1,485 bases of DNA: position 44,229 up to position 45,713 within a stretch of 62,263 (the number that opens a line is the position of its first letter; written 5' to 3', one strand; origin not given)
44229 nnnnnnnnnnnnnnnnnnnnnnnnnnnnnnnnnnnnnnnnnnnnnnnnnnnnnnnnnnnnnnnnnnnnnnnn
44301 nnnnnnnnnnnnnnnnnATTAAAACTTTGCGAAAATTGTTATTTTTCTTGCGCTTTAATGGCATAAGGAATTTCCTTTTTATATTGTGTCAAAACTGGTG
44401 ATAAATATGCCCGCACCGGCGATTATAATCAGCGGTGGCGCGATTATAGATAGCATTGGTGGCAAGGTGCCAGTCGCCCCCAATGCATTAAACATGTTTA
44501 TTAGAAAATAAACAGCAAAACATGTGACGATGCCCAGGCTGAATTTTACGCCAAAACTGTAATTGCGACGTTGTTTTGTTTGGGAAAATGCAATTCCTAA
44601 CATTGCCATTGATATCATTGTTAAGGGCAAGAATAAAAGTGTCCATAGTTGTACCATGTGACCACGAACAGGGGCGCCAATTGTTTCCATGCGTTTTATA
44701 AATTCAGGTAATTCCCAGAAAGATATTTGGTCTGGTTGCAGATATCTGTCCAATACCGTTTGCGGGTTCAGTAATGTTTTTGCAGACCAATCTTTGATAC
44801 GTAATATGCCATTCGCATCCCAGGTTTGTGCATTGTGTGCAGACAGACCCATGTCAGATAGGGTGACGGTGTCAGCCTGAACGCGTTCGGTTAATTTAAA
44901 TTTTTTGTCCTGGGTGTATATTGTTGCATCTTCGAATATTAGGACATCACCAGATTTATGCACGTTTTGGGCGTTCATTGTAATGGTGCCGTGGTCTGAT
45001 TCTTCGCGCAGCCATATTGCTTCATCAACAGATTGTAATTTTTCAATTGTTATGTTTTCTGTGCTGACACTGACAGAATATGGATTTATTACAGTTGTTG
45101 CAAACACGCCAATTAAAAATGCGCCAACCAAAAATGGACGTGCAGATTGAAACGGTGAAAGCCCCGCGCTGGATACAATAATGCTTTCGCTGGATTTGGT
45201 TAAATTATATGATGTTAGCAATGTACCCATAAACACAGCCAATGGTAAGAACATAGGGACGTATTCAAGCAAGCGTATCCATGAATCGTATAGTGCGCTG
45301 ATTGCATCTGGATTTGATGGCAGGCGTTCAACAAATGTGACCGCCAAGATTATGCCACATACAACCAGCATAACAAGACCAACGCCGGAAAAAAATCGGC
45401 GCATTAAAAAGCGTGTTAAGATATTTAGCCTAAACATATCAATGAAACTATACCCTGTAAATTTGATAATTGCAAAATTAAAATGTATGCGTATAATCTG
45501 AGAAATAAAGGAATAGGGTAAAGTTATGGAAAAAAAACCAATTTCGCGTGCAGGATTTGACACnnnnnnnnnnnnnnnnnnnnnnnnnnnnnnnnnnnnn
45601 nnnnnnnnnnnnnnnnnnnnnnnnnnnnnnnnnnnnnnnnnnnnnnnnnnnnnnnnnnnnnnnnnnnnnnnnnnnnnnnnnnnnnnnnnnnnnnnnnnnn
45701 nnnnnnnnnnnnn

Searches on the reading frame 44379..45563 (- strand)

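Call 50: search_protein_families(library=pfam, proteins=[window:44379-45563:-], max_evalue=0.00001)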
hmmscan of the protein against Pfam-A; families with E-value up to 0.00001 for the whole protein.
window:44379-45563:- (394 aa): 1 family
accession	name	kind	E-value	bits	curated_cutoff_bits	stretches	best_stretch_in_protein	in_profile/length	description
PF03739.19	LptF_LptG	-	9.5e-44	150.3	27.9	1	51-387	1-350/353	Lipopolysaccharide export system permease LptF/LptG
